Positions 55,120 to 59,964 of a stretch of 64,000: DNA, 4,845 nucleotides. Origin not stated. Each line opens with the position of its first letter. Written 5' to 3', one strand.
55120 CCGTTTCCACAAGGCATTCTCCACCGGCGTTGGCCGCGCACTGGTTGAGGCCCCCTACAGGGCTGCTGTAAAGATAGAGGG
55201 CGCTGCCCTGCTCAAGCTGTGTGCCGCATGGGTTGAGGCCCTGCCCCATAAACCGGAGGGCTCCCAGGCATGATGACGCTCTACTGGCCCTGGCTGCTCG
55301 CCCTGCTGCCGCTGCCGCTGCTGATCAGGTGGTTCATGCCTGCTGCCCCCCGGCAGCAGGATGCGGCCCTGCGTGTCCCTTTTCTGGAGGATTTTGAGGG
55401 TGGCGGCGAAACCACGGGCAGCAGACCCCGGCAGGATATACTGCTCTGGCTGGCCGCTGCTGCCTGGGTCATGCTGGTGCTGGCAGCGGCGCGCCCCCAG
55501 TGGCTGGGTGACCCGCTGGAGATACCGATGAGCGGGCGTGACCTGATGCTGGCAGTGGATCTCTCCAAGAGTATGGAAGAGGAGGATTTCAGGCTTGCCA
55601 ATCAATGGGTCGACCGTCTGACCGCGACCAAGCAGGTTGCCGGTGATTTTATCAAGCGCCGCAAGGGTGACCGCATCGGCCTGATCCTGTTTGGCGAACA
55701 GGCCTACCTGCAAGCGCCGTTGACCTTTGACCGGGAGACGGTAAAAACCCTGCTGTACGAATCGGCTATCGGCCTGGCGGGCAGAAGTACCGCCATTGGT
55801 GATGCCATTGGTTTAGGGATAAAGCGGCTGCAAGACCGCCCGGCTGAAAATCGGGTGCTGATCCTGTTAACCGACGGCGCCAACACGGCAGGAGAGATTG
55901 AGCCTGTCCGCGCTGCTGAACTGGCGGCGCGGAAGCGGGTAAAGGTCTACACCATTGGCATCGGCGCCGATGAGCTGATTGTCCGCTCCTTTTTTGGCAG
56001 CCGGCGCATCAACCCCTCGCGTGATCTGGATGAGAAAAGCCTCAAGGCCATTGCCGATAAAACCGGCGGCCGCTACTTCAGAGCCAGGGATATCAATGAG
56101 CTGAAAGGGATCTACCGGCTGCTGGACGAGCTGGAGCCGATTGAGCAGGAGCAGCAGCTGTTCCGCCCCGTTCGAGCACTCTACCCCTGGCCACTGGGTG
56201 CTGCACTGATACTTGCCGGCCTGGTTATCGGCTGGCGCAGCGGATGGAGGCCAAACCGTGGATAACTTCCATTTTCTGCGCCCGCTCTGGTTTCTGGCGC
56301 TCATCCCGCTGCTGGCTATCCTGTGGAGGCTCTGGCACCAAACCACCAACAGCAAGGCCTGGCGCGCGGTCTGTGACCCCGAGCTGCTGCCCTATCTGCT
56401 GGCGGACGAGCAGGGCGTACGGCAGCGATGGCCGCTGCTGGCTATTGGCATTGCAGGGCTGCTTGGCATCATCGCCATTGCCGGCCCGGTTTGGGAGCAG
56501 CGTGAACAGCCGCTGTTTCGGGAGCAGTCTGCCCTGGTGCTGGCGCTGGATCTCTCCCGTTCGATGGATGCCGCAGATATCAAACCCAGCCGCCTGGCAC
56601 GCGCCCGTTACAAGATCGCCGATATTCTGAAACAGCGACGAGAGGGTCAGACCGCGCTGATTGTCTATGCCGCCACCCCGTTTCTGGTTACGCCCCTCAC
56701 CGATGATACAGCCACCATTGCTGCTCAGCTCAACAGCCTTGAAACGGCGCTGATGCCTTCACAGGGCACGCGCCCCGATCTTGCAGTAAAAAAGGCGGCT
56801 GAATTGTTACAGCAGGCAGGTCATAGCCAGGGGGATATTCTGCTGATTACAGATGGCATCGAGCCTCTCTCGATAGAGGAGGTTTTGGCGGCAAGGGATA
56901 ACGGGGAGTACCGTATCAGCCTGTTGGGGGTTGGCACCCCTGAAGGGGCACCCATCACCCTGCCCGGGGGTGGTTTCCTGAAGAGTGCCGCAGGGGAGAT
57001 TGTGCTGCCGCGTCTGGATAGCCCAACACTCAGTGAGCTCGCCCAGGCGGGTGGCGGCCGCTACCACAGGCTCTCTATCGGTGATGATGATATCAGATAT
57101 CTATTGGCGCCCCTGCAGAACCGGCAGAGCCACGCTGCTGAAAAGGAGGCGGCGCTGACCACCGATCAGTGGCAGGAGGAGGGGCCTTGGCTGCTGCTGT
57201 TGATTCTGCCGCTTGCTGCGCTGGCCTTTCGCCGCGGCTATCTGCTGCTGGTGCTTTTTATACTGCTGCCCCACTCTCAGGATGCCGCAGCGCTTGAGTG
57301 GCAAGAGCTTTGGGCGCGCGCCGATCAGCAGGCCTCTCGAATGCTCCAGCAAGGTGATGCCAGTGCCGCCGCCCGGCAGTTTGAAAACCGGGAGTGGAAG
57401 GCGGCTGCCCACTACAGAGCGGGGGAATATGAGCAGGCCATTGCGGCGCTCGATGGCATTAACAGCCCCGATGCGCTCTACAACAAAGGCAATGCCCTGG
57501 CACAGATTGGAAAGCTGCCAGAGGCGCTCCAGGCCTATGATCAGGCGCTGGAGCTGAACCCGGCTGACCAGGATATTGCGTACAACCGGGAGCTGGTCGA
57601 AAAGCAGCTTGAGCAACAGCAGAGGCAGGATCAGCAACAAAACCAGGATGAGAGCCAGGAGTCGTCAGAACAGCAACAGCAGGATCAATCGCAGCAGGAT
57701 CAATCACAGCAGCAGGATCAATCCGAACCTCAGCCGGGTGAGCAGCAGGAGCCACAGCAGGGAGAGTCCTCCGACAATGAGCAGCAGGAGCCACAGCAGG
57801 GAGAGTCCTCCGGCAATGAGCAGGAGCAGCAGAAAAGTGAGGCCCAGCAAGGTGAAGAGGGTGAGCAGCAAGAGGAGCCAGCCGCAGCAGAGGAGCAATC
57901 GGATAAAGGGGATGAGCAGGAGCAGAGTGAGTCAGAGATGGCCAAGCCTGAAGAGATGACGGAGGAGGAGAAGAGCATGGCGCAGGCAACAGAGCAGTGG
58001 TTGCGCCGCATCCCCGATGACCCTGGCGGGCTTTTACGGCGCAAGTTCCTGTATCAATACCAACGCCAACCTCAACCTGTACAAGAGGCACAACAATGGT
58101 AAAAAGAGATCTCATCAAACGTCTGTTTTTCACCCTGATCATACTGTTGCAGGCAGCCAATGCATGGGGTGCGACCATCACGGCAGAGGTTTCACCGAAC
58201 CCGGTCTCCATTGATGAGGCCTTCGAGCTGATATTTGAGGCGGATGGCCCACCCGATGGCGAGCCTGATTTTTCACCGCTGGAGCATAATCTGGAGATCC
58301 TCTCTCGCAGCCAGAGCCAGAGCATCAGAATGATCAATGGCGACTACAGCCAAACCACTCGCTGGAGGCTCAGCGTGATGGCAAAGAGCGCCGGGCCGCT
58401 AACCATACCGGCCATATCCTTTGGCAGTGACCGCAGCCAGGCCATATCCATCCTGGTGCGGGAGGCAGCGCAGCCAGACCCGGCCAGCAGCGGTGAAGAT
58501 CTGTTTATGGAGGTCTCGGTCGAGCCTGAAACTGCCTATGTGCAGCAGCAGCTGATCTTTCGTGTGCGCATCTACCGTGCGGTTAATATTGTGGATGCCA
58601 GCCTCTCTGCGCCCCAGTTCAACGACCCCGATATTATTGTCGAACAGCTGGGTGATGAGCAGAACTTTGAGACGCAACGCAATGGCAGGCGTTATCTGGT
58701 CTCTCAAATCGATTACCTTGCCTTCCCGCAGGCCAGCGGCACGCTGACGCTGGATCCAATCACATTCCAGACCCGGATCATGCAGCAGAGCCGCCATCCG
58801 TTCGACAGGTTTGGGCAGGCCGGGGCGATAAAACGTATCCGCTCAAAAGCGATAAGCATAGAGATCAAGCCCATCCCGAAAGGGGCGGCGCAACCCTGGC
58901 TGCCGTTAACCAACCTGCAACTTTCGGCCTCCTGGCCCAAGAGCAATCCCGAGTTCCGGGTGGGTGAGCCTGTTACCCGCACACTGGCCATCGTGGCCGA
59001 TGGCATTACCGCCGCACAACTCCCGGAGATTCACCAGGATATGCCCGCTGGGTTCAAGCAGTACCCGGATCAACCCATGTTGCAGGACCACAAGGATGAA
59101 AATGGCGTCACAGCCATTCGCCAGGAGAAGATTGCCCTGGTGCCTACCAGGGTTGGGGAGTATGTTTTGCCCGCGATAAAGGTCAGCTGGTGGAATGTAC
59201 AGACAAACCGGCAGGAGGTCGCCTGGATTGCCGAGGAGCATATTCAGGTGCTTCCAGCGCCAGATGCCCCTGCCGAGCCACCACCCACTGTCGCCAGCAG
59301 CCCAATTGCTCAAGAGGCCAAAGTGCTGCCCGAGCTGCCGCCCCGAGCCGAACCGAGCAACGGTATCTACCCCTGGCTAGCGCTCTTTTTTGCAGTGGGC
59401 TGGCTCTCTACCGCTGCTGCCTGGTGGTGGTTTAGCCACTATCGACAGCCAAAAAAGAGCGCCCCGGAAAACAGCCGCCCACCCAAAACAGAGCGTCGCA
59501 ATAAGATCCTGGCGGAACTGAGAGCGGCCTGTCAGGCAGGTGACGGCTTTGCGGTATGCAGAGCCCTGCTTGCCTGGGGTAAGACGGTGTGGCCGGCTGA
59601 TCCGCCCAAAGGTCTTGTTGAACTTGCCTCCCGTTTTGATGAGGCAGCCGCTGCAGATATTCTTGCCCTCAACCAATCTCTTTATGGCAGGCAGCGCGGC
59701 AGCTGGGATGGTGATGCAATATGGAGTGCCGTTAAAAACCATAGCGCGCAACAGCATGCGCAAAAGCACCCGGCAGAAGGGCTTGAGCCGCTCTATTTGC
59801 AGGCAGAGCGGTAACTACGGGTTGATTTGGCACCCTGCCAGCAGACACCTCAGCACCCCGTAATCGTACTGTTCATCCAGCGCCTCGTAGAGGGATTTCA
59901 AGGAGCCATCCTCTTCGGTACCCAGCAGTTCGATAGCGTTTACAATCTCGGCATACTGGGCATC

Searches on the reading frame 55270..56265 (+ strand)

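Call 55: search_protein_families(library=pfam, proteins=[window:55270-56265:+], max_evalue=0.0001)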
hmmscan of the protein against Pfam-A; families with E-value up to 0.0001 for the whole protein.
window:55270-56265:+ (331 aa): 5 families
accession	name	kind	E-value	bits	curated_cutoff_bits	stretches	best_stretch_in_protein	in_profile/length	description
PF00092.34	VWA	-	1.7e-21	77.7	23.8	1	91-282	1-172/174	von Willebrand factor type A domain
PF13519.12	VWA_2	-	7.3e-15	56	27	1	92-203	1-106/107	von Willebrand factor type A domain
PF06707.17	DUF1194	-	1e-06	28.6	27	0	170-235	92-158/206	Protein of unknown function (DUF1194)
PF07584.16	BatA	-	4.4e-05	24.3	25.9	1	5-76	8-77/77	Aerotolerance regulator N-terminal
PF01882.25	DUF58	-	6.9e-05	22.6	23.4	1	91-175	37-119/216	Protein of unknown function DUF58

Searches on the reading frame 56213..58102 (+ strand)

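Call 55: search_protein_families(library=pfam, proteins=[window:56213-58102:+], max_evalue=0.0001)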
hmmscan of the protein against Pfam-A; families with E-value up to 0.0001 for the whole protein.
window:56213-58102:+ (629 aa): 7 families
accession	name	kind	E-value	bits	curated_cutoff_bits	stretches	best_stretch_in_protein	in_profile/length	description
PF13519.12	VWA_2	-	2.5e-17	63.9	27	1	108-215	1-106/107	von Willebrand factor type A domain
PF00515.34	TPR_1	-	1.7e-11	43.8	27.8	1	419-450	1-32/34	Tetratricopeptide repeat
PF07719.23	TPR_2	-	1.7e-07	31.2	27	1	419-451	1-33/34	Tetratricopeptide repeat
PF13414.12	TPR_11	-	5.9e-07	29.5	26.8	1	426-459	1-34/42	TPR repeat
PF12895.13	ANAPC3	-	1.2e-06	29.2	27.2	1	385-444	18-81/82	Anaphase-promoting complex, cyclosome, subunit 3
PF13181.12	TPR_8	-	1.3e-05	25.4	25.7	0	420-452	2-34/34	Tetratricopeptide repeat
PF13431.12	TPR_17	-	7.5e-05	23.1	24.4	0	417-440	11-34/34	Tetratricopeptide repeat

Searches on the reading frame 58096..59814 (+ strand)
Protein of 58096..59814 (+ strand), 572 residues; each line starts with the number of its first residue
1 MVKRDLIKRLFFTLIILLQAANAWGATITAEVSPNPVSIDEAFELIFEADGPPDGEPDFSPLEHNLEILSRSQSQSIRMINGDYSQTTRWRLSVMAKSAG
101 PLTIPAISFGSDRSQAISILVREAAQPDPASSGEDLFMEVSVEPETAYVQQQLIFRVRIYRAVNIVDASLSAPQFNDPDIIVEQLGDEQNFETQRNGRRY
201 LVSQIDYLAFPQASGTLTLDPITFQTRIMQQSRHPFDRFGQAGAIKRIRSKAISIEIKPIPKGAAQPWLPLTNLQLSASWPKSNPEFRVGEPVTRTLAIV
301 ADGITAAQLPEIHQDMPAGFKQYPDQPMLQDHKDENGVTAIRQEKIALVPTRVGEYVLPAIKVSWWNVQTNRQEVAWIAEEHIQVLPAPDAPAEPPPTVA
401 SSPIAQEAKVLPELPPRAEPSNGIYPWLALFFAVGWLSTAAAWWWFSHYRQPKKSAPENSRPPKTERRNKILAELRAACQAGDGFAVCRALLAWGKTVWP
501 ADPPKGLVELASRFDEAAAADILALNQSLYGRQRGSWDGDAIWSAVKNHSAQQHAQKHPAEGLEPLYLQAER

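Call 55: search_protein_families(library=pfam, proteins=[window:58096-59814:+], max_evalue=0.0001)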
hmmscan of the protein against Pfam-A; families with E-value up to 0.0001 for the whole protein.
window:58096-59814:+ (572 aa): 2 families
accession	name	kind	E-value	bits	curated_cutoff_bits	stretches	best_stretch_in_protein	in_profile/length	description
PF13584.12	BatD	-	1.1e-30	106.5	24.1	2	30-121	1-92/92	BatD DUF11 like domain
PF25607.1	DUF7939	-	1.1e-17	64.5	27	1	469-552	2-80/81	Domain of unknown function (DUF7939)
